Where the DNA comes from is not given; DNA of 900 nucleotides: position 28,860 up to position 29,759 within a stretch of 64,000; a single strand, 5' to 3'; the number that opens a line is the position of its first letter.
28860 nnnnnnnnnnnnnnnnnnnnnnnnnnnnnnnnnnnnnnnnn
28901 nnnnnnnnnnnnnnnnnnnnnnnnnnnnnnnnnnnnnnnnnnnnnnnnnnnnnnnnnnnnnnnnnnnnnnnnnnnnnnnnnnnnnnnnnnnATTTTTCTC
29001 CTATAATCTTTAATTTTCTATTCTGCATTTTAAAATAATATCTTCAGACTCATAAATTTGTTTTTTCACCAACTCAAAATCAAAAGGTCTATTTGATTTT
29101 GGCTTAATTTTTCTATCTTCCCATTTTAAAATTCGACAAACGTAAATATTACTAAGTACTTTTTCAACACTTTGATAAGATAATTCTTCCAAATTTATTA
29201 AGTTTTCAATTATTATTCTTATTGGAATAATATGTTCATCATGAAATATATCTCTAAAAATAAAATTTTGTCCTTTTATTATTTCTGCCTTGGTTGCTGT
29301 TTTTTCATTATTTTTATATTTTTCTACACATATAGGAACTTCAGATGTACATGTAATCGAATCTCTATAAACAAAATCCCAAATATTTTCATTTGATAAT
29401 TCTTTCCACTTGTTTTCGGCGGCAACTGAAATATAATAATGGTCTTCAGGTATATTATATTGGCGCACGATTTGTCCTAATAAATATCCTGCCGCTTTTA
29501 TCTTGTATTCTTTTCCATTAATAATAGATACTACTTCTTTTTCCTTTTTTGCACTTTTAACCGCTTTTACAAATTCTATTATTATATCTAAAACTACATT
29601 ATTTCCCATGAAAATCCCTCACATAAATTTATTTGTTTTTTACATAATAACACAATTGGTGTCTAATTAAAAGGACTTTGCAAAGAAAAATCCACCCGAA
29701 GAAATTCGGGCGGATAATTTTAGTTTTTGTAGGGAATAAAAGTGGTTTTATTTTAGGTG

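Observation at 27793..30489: AT-rich 2.1-kb insert between 226/235-bp direct repeats: stand-alone DnaB-core ATPase + small His-Me-finger-like protein (candidate integrated mini-replicon/satellite or novel two-gene defence module)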

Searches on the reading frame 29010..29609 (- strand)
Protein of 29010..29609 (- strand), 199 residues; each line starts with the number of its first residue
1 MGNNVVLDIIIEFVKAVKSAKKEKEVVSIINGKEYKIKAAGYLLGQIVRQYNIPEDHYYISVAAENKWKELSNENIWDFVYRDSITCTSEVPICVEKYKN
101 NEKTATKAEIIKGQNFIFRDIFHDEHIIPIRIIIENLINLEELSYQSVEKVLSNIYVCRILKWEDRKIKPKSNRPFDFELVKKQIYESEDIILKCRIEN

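Call 5: search_protein_families(library=pfam, proteins=[window:29010-29609:-], max_evalue=1)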
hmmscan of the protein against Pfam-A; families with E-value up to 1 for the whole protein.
window:29010-29609:- (199 aa): 0 families

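Call 6: search_protein_families(library=padloc, proteins=[window:29010-29609:-], max_evalue=1)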
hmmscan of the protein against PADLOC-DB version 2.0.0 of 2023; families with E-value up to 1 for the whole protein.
window:29010-29609:- (199 aa): 0 families

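Call 7: search_protein_families(library=phrogs, proteins=[window:29010-29609:-], max_evalue=1)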
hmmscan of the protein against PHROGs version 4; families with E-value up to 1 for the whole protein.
window:29010-29609:- (199 aa): 3 families
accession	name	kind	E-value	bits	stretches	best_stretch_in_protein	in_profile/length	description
phrog_17400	-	unknown function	0.072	14.3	1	40-138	13-111/116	-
phrog_30613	-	unknown function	0.12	13.3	1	77-115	21-57/82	-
phrog_26162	-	unknown function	0.6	11.1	1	16-38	21-45/59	-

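Call 12: find_homologous_proteins(query=window:29010-29609:-, max_evalue=0.01)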
Query window:29010-29609:- (199 aa): 32 proteins with E <= 0.01 among 148 candidates.
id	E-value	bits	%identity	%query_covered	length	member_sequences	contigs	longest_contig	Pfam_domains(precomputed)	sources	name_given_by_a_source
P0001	2.2e-121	421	98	100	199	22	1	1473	-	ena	-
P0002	1.7e-117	408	94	100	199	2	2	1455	-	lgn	-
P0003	2.1e-113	395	93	100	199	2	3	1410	-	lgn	-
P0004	1.8e-100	352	81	100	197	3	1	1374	-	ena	-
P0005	7.8e-100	350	81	100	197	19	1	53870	-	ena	-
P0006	1.7e-93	330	76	100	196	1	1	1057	-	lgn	-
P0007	9.5e-90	317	74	99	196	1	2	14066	-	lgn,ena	-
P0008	2.0e-87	310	94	78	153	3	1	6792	-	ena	-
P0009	7.3e-69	249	60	99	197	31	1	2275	-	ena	-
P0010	9.5e-67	242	59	100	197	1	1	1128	-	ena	-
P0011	7.7e-66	239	59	99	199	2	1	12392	-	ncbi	-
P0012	6.4e-64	233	57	100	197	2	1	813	-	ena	-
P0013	3.5e-62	227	56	99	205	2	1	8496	-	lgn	-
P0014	1.6e-61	225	57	99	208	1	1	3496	-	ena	-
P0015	9.1e-60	220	55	99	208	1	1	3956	-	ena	-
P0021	9.3e-36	141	45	93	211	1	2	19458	-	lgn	-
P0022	1.6e-32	131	40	94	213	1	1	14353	-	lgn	-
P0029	1.8e-27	114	40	87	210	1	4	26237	-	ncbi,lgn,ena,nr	ncbi:MAG: hypothetical protein J6R29_06735 [Clostridia bacterium]|nr:hypothetical protein [Clostridi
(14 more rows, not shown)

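Call 14: find_encoding_contigs(protein=P0005, flank=10000, max_places=4)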
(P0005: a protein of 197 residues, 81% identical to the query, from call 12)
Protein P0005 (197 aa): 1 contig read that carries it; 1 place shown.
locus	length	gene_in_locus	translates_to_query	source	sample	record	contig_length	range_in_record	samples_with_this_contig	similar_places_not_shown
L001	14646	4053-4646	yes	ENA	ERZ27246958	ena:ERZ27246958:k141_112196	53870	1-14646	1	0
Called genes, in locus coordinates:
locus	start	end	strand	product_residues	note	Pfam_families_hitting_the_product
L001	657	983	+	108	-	-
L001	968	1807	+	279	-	PF02195:ParB_N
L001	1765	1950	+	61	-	-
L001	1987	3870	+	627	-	PF00239:Resolvase, PF07508:Recombinase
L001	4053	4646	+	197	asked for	-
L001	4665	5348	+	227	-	PF03796:DnaB_C (weak)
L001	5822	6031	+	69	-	PF14198:TnpV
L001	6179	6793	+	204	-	PF19570:DUF6088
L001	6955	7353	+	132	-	-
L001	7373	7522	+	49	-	-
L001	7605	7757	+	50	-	PF01638:HxlR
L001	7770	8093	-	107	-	PF07883:Cupin_2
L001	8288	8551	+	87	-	PF00312:Ribosomal_S15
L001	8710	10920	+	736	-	PF01138:RNase_PH, PF03725:RNase_PH_C, PF03726:PNPase, PF01138:RNase_PH, PF00013:KH_1, PF00575:S1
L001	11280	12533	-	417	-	PF03952:Enolase_N, PF00113:Enolase_C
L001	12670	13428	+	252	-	PF08032:SpoU_sub_bind, PF00588:SpoU_methylase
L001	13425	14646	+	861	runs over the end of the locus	-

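Call 15: find_encoding_contigs(protein=P0007, flank=10000, max_places=4)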
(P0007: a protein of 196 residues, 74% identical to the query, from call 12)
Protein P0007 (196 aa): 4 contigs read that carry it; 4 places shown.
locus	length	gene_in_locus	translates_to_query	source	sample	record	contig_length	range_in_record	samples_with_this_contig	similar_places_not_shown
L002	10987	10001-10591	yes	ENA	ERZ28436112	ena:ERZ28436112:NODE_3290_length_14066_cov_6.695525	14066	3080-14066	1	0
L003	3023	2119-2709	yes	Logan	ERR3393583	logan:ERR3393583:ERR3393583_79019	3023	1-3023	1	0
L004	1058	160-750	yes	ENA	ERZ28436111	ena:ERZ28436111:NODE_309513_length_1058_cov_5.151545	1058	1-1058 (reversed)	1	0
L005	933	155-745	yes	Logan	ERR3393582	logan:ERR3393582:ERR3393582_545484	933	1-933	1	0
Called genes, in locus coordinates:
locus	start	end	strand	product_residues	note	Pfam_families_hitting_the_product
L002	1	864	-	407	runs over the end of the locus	PF08245:Mur_ligase_M, PF02875:Mur_ligase_C, PF27239:FOL3_C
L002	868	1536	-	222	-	PF03167:UDG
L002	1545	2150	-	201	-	PF00300:His_Phos_1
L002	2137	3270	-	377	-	PF04055:Radical_SAM, PF06969:HemN_C (weak)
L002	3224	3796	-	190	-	PF06130:PTAC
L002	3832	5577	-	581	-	PF02690:Na_Pi_cotrans, PF01895:PhoU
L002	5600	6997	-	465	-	PF28494:GlyRS_ins_1 (weak), PF00587:tRNA-synt_2b, PF03129:HGTP_anticodon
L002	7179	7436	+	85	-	-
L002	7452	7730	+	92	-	-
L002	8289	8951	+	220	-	-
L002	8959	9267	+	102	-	-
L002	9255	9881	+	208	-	PF03796:DnaB_C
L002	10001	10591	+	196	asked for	-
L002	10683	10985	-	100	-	?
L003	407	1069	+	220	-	-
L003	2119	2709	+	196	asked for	-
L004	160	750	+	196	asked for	-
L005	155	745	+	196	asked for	-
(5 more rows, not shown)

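Call 16: find_encoding_contigs(protein=P0011, flank=10000, max_places=4)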
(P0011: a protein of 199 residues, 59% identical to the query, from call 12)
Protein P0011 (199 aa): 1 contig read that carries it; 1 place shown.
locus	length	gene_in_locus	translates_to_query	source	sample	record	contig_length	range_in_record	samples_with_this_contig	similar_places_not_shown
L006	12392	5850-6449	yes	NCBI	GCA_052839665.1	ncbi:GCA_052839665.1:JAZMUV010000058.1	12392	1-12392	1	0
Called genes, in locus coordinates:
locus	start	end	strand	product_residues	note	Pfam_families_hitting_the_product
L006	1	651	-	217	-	?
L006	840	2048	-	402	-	PF00162:PGK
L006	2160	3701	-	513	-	PF13416:SBP_bac_8 (weak)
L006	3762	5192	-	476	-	PF00773:RNB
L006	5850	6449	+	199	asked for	-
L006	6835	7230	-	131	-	PF05067:Mn_catalase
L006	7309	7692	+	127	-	-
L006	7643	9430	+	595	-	PF00239:Resolvase, PF07508:Recombinase, PF13408:Zn_ribbon_recom (weak)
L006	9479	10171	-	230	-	PF01076:Mob_Pre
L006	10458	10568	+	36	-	-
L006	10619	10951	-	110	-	-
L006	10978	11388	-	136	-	PF00383:dCMP_cyt_deam_1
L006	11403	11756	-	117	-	PF00903:Glyoxalase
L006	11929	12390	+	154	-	?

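Call 38: search_solved_structures(query=A2, max_evalue=10, show_alignments=2)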
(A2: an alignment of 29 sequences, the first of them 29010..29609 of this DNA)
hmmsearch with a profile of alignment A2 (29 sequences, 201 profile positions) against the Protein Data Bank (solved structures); distinct sequences matched with E-value up to 10: 0.

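Call 45: predict_structure(alignment_id=A2)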
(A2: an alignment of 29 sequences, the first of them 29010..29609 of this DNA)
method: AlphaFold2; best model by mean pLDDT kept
length: 199 residues; sequences in the alignment: 29
mean_pLDDT: 94.2   pTM: 0.86
mean pLDDT of the five models: 94.2, 93.9, 93.4, 93.1, 92.9
residues with pLDDT >= 90: 179; 70-90: 15; 50-70: 5; < 50: 0
segments of 3 or more residues with pLDDT < 50: none
pLDDT, mean of each block of 10 residues (from residue 1): 86 92 86 94 96 96 98 96 97 94 92 97 96 97 96 98 93 94 96 89
secondary structure, 60 per line:
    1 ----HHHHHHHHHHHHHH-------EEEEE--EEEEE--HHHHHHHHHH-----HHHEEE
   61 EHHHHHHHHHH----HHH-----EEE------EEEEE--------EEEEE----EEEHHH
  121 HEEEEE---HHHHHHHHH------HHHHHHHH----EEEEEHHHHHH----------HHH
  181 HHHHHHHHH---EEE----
elements in order: H5-18 E26-30 E33-37 H40-49 E58-61 H62-71 E84-86 E93-97 E106-110 E115-117 H118-121 E122-126 H130-138 H145-152 E157-161 H162-167 H178-189 E193-195

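Call 50: fold_search(model_id=the predicted structure, library=pdb)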
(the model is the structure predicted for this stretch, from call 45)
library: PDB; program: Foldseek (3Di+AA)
matches with E <= 10: 44; with E <= 0.001: 0
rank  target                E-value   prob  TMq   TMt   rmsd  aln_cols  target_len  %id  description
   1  5mlc_T                2.0e+00  0.04  0.10  0.14  18.6       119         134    8  Cryo-EM structure of the spinach chloroplast ribosome reveals the location of plastid-specific ribosomal proteins and  (released 2016-12-28)
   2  9qt5_R                2.0e+00  0.03  0.09  0.16  19.2       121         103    8  Structure of the 50S ribosomal subunit from the antibiotic-producing bacterium Streptomyces fradiae (released 2025-05-14)
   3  3l3o_B                2.1e+00  0.02  0.11  0.12  14.7       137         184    6  Staphylococcal Complement Inhibitor (SCIN) in complex with Human Complement Component C3c (released 2010-08-04)
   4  6eri_AR               2.4e+00  0.02  0.09  0.10  21.7       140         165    9  Structure of the chloroplast ribosome with chl-RRF and hibernation-promoting factor (released 2018-04-18)
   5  3vhl_B                3.2e+00  0.12  0.11  0.12   7.5        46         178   13  Crystal structure of the DHR-2 domain of DOCK8 in complex with Cdc42 (T17N mutant) (released 2012-06-20)
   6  5o60_S                3.2e+00  0.02  0.08  0.15  20.2       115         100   10  Structure of the 50S large ribosomal subunit from Mycobacterium smegmatis (released 2017-07-12)
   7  7evp_A                3.6e+00  0.02  0.12  0.07  15.2       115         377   14  Cryo-EM structure of the Gp168-beta-clamp complex (released 2022-02-16)
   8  9iav_B                3.8e+00  0.02  0.11  0.15  12.0       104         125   12  Non-immunogenic staphylokinase variant THR174 (released 2026-03-04)
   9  8p5r_F                5.1e+00  0.07  0.10  0.02  12.2        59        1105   15  Crystal structure of full-length, homohexameric 2-oxoglutarate dehydrogenase KGD from Mycobacterium smegmatis in compl (released 2023-08-16)
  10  4m21_B                5.1e+00  0.04  0.11  0.13  11.2        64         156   11  Crystal Structure of small molecule acrylamide 11 covalently bound to K-Ras G12C (released 2013-11-27)
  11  2r61_A                5.1e+00  0.01  0.13  0.13  21.4       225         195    8  Crystal structure of the Staphylococcal superantigen-like protein SSL5 in complex with sialyl-Lewis X at pH 7.4 (released 2007-11-27)
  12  2nzj_D                5.4e+00  0.03  0.10  0.12  11.3        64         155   11  The crystal structure of REM1 in complex with GDP (released 2006-12-12)
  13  2eho_E                5.7e+00  0.02  0.15  0.16  22.0       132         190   11  Crystal structure of human GINS complex (released 2007-06-19)
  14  3vhr                  5.7e+00  0.02  0.16  0.11  15.9       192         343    9  Crystal Structure of capsular polysaccharide assembling protein CapF from Staphylococcus aureus in space group C2221 (released 2012-02-15)
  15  4v8g_BV               6.1e+00  0.01  0.09  0.17  19.9       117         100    8  Crystal structure of RMF bound to the 70S ribosome. (released 2014-07-09)
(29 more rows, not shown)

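Call 55: find_encoding_contigs(protein=P0029, flank=8000, max_places=3)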
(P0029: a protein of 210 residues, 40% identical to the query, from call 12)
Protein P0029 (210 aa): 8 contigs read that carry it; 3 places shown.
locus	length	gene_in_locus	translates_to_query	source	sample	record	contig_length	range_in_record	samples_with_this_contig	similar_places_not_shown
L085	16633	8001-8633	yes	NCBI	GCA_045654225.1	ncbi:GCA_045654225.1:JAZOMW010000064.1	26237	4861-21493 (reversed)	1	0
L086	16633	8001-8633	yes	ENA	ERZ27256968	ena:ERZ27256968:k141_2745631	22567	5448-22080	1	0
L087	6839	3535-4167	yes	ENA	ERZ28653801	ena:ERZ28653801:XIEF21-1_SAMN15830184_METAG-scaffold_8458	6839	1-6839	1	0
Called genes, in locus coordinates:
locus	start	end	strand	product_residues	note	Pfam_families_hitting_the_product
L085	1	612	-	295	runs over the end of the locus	-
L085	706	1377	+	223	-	-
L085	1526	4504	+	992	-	PF00005:ABC_tran, PF02463:SMC_N (weak), PF02687:FtsX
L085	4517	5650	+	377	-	PF00266:Aminotran_5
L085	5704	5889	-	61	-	-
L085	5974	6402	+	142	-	PF03652:RuvX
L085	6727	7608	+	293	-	-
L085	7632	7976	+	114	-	-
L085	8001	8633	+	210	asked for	-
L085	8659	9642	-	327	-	-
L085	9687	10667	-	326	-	PF02540:NAD_synthase (weak), PF01171:ATP_bind_3 (faint), PF00958:GMP_synt_C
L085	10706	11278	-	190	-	-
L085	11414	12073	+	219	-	-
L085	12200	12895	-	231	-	PF19538:DUF6062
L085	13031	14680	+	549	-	PF00664:ABC_membrane, PF00005:ABC_tran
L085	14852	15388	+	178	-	PF03602:Cons_hypoth95, PF05175:MTS, PF02086:MethyltransfD12 (faint), PF13847:Methyltransf_31 (faint)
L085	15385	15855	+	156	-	PF01467:CTP_transf_like, PF08218:Citrate_ly_lig (weak)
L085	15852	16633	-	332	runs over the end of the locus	PF07670:Gate (weak)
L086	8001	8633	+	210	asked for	-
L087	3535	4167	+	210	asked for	-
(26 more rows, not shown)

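Call 56: find_encoding_contigs(protein=P0022, flank=8000, max_places=3)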
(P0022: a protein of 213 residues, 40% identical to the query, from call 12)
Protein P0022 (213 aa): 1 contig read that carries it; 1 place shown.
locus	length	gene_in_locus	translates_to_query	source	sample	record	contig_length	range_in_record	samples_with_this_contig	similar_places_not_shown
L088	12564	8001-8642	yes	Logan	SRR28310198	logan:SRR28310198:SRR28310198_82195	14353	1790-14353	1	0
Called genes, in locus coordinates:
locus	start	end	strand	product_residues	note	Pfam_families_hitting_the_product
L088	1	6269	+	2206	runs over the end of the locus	-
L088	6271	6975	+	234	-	-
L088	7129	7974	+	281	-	-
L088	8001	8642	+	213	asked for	-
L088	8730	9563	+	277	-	-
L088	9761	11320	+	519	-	PF07695:7TMR-DISM_7TM (weak)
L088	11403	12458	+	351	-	-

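Call 57: search_protein_families(library=pfam, proteins=[L085:6727-7608:+, L085:7632-7976:+, L088:7129-7974:+, L088:6271-6975:+, L088:8730-9563:+, L002:8289-8951:+, L002:8959-9267:+], max_evalue=0.1)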
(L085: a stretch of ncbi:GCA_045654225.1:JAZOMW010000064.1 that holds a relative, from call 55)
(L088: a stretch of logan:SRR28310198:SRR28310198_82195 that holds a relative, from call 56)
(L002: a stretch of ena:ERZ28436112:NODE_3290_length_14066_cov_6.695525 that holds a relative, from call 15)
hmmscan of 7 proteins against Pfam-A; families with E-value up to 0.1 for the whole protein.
L085:6727-7608:+ (293 aa): 0 families

L085:7632-7976:+ (114 aa): 3 families
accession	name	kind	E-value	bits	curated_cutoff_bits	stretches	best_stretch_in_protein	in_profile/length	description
PF11337.13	DUF3139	-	0.022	15.7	27.3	1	16-75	9-66/83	Protein of unknown function (DUF3139)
PF08496.15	Peptidase_S49_N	-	0.065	13.8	27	1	12-67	6-61/147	Peptidase family S49 N-terminal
PF00558.24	Vpu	-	0.096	12.9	24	0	11-62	1-52/81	Vpu protein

L088:7129-7974:+ (281 aa): 3 families
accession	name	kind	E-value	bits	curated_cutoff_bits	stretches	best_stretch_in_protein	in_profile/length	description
PF19880.4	DUF6353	-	0.011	15.7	25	1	14-72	70-128/253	Family of unknown function (DUF6353)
PF06084.16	Cytomega_TRL10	-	0.024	15.1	20.2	1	17-99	64-144/149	Cytomegalovirus TRL10 protein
PF19811.4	DUF6294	-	0.078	14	34.9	0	74-95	2-23/88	Family of unknown function (DUF6294)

L088:6271-6975:+ (234 aa): 2 families
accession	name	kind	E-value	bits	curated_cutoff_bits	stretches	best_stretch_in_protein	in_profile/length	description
PF09346.15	SMI1_KNR4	-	0.00013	23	25.4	1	82-194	11-122/125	SMI1 / KNR4 family (SUKH-1)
PF14568.11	SUKH_6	-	0.025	15.6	27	1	82-111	8-37/119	SMI1-KNR4 cell-wall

L088:8730-9563:+ (277 aa): 0 families

L002:8289-8951:+ (220 aa): 0 families

L002:8959-9267:+ (102 aa): 0 families

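Call 58: fold_search(model_id=the predicted structure, library=viral)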
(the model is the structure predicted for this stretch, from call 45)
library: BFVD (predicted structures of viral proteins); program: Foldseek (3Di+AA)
matches with E <= 10: 213; with E <= 0.001: 0
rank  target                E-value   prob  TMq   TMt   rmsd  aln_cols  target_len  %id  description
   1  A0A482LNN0            2.9e-01  0.09  0.13  0.18  18.4       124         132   14  Outer capsid protein (Fragment) [Orthoreovirus sp.]
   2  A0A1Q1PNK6            3.7e-01  0.07  0.10  0.06  18.7       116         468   11  (no name in the UniProt tables at hand)
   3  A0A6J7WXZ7            3.9e-01  0.54  0.43  0.44   6.4       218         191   12  Uncharacterized protein [uncultured Caudovirales phage]
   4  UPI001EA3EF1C         7.8e-01  0.16  0.11  0.13   8.4        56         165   20  (no name look-up for this kind of identifier)
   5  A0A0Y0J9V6            8.8e-01  0.04  0.14  0.05  19.5       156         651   13  Metalloprotease-like protein [Glossina hytrovirus (isolate Glossina pallidipes/Ethiopia/Seibersdorf/-)]
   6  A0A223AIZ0            9.3e-01  0.05  0.10  0.07  16.3       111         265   15  Uncharacterized protein [Acidovorax phage ACP17]
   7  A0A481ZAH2            9.8e-01  0.03  0.13  0.05  19.8       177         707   12  Glycosyl transferase family 2 (Fragment) [Pithovirus LCPAC302]
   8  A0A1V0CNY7            1.0e+00  0.08  0.11  0.17  15.9        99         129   15  (no name in the UniProt tables at hand)
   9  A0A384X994            1.0e+00  0.06  0.08  0.10  17.7        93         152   13  (no name in the UniProt tables at hand)
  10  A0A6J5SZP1            1.0e+00  0.02  0.12  0.13  20.2       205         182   12  Uncharacterized protein [uncultured Caudovirales phage]
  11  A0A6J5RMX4            1.1e+00  0.38  0.14  0.16   7.5        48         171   23  Phage terminase, small subunit, P27 family [uncultured Caudovirales phage]
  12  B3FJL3                1.2e+00  0.04  0.14  0.14  12.8       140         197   14  Uncharacterized protein [Pseudomonas phage 201phi2-1]
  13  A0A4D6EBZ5            1.4e+00  0.20  0.15  0.07   6.7        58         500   17  Coat protein duplicate 1 [Grapevine leafroll-associated virus 1]
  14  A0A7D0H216            1.4e+00  0.06  0.09  0.03  13.4        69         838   14  RNA-directed RNA polymerase [Penaeid shrimp infectious myonecrosis virus]
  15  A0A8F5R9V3            1.4e+00  0.04  0.14  0.07  16.2       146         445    8  (no name in the UniProt tables at hand)
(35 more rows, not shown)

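Call 59: search_protein_representatives(alignment_id=A2)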
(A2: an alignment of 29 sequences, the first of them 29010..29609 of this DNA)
Query: 29 sequences, 201 profile positions. Proteins with E-value up to 0.001 (for the whole library): 396; up to 1e-10: 289; up to 1e-30: 170. The best 150 are listed.
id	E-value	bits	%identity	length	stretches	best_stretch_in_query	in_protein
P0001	7.7e-87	306.2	-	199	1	1-198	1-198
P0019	2.6e-71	255.5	-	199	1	2-194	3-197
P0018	1.6e-70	252.9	-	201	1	3-197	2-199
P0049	3.1e-66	238.9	-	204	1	1-194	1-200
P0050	6.2e-65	234.7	-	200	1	2-197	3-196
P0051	2.0e-64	233.0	-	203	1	2-197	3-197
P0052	1.8e-63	229.9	-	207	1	1-198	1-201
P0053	2.9e-63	229.2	-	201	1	2-195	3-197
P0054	1.2e-62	227.2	-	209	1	4-198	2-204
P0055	2.1e-62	226.4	-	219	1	1-197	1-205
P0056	9.3e-62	224.3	-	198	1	2-194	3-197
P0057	2.7e-61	222.8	-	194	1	2-189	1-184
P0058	1.9e-60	220.0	-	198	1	2-193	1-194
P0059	2.3e-60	219.8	-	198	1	2-197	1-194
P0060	5.4e-60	218.5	-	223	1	1-196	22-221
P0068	1.3e-57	210.7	-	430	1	1-200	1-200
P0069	1.5e-57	210.5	-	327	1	1-196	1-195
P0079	4.3e-55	202.5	-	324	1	1-194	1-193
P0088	1.3e-52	194.4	-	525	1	1-195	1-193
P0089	1.7e-52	194.0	-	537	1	2-196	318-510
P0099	1.1e-50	188.2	-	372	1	1-195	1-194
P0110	2.3e-49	183.8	-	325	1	4-197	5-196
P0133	3.3e-46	173.5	-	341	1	1-196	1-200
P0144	3.9e-44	166.8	-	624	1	3-193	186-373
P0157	6.6e-42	159.5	-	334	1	1-193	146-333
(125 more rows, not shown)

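Call 61: search_protein_families(library=pfam, proteins=[P0068, P0088, P0089, P0144, P0099, P0157, P0133, P0069, P0079, P0110], max_evalue=0.01)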
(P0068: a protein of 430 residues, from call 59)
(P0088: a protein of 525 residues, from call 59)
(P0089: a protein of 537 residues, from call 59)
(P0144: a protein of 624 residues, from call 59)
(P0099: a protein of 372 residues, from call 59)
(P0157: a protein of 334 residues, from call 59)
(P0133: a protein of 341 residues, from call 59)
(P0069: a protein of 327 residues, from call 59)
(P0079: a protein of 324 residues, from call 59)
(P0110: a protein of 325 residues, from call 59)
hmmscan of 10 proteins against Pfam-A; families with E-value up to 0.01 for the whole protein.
P0068 (430 aa): 1 family
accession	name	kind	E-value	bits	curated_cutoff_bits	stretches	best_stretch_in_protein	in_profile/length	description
PF18491.7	SRA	-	1.5e-10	41.6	30.2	1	293-429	8-144/145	SET and RING associated domain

P0088 (525 aa): 0 families

P0089 (537 aa): 0 families

P0144 (624 aa): 0 families

P0099 (372 aa): 0 families

P0157 (334 aa): 0 families

P0133 (341 aa): 0 families

P0069 (327 aa): 0 families

P0079 (324 aa): 0 families

P0110 (325 aa): 0 families

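Call 62: search_protein_families(library=padloc, proteins=[P0068, P0088, P0089, P0144, P0099, P0157, P0133, P0069, P0079, P0110], max_evalue=0.01)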
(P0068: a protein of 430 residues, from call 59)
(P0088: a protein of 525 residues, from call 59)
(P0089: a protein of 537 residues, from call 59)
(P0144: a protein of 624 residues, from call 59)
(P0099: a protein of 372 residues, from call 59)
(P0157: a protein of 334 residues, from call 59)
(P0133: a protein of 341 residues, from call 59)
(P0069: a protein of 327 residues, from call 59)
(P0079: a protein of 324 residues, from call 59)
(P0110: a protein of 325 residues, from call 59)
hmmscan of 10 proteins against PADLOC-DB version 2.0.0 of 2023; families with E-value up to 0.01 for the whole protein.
P0068 (430 aa): 0 families

P0088 (525 aa): 1 family
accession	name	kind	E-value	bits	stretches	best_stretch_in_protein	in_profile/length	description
PDLC03194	Specificity_I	-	0.0065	13.5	0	78-237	43-197/391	Type I specificity subunit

P0089 (537 aa): 0 families

P0144 (624 aa): 0 families

P0099 (372 aa): 1 family
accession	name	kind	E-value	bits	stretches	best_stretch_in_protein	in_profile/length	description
PDLC04972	PDC-S26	-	5.8e-18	63.4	1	225-370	239-383/397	-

P0157 (334 aa): 0 families

P0133 (341 aa): 0 families

P0069 (327 aa): 0 families

P0079 (324 aa): 0 families

P0110 (325 aa): 0 families

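Call 68: find_encoding_contigs(protein=P0013, flank=8000, max_places=3)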
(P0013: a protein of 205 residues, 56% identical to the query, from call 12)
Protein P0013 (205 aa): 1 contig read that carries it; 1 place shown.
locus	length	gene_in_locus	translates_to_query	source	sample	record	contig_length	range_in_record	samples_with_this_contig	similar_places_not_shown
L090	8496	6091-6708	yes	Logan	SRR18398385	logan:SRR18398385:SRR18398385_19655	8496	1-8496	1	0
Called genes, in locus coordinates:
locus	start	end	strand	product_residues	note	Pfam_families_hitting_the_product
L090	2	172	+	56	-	?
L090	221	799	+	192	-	PF00156:Pribosyltran (faint)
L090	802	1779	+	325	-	PF02481:DNA_processg_A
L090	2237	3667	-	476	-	PF12728:HTH_17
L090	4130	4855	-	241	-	PF22747:Zn_ribbon_DUF2089, PF09862:DUF2089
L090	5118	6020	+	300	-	PF02661:Fic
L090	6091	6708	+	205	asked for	-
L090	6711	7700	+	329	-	-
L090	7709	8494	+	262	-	?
